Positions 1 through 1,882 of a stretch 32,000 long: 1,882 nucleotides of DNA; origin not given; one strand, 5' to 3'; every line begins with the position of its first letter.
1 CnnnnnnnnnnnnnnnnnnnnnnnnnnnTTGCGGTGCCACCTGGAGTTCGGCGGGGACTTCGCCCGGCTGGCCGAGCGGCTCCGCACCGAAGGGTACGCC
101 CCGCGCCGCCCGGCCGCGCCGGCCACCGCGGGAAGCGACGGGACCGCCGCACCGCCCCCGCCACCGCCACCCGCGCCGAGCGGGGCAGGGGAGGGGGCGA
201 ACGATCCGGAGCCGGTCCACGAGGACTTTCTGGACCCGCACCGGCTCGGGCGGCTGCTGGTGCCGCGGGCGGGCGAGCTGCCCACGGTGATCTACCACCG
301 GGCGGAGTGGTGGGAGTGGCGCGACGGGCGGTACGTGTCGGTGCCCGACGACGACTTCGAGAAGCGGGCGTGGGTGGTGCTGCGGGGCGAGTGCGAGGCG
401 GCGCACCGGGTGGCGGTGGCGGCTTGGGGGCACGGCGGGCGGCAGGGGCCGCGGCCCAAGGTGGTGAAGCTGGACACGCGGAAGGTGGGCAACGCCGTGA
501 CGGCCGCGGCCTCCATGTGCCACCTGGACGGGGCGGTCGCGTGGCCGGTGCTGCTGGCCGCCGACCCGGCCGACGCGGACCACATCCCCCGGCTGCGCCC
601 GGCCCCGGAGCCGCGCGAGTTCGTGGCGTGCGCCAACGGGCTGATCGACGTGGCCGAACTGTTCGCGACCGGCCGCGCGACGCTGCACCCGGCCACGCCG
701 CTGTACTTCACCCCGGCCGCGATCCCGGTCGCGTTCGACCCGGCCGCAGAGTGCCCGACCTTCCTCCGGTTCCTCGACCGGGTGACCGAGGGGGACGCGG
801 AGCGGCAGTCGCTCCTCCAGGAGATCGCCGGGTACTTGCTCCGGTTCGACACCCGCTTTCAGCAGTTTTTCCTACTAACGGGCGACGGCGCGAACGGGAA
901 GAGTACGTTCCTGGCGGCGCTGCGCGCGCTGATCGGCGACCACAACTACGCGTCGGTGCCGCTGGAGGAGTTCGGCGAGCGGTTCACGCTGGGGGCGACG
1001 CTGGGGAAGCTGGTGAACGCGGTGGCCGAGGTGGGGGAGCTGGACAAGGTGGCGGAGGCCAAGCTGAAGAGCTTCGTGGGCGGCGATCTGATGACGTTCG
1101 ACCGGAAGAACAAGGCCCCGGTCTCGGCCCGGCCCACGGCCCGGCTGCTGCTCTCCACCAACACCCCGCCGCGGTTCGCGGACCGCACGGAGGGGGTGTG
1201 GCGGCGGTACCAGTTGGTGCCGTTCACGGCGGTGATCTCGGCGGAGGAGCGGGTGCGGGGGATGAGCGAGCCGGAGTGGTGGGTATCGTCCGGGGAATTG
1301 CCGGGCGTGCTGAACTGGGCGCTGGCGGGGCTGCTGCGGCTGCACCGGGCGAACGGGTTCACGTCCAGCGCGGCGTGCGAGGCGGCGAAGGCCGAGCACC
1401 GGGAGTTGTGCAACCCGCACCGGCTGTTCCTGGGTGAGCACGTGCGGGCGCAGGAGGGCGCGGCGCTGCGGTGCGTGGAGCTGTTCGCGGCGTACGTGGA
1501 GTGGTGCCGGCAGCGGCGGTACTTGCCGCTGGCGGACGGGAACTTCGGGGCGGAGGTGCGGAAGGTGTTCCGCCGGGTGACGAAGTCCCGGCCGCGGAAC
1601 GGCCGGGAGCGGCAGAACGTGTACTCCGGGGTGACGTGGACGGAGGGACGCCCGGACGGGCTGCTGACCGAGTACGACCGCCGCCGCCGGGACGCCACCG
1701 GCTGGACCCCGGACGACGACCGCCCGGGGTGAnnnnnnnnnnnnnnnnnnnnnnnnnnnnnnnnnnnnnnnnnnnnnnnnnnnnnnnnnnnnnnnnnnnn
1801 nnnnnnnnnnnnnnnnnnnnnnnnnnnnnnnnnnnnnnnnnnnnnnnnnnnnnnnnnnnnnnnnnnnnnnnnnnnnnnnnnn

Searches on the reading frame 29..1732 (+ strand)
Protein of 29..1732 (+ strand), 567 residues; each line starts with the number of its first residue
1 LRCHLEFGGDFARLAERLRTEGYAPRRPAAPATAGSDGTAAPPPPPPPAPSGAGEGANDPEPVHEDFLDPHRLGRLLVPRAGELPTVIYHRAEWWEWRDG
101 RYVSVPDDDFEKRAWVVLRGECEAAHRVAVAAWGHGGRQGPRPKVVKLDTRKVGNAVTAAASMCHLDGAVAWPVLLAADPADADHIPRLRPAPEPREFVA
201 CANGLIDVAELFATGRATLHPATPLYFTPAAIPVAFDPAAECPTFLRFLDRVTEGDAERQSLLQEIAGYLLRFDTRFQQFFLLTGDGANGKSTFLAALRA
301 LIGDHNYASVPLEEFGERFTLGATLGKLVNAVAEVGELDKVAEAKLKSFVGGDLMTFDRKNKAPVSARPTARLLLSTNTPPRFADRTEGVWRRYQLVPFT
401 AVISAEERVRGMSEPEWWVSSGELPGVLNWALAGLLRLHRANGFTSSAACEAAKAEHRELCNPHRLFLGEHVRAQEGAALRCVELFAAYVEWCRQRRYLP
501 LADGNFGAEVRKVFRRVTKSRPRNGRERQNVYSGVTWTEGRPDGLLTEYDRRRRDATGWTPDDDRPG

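Call 11: search_protein_families(library=pfam, proteins=[window:29-1732:+], max_evalue=0.01)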
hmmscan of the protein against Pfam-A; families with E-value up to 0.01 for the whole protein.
window:29-1732:+ (567 aa): 3 families
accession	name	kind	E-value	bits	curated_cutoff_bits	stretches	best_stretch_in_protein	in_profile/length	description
PF19263.5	DUF5906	-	4.3e-17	63.2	27.6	1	283-393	1-114/114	Family of unknown function (DUF5906)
PF08706.16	D5_N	-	2.3e-06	28.4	22.4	1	150-253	68-144/145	D5 N terminal like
PF02257.21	RFX_DNA_binding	-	6.4e-05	23.9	27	1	466-521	6-61/79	RFX DNA-binding domain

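Call 12: search_protein_families(library=phrogs, proteins=[window:29-1732:+], max_evalue=0.01)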
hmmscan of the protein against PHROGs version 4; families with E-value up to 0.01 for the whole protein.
window:29-1732:+ (567 aa): 12 families
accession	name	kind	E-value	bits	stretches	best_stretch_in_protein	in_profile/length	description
phrog_864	-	DNA, RNA and nucleotide metabolism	6.6e-72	244.3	1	194-534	286-622/1064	DNA primase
phrog_6088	-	DNA, RNA and nucleotide metabolism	8.8e-62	210.6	1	94-496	358-725/772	DNA primase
phrog_1829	-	DNA, RNA and nucleotide metabolism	1.7e-60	206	1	196-538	428-756/772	DNA primase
phrog_1156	-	DNA, RNA and nucleotide metabolism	8.2e-55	187.7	1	86-539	380-827/855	DNA primase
phrog_2478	-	DNA, RNA and nucleotide metabolism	3.6e-41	142.2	1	202-536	512-839/854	DNA polymerase/primase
phrog_7601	-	unknown function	4e-35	122.6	1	266-521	8-259/289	-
phrog_16950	-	DNA, RNA and nucleotide metabolism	1.6e-22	80.2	1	199-519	482-815/843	DNA primase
phrog_1883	-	DNA, RNA and nucleotide metabolism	1.2e-18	67.8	1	247-497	460-713/756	DNA helicase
phrog_2249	-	DNA, RNA and nucleotide metabolism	1.2e-14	55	1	247-417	512-661/802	DNA primase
phrog_16213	-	DNA, RNA and nucleotide metabolism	4.3e-10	39.5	1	198-454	315-568/732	DNA primase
phrog_4210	-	DNA, RNA and nucleotide metabolism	9.9e-06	24.6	1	258-397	156-298/1304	DNA polymerase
phrog_12939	-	DNA, RNA and nucleotide metabolism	4.1e-05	24.5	1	247-373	182-309/368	DNA primase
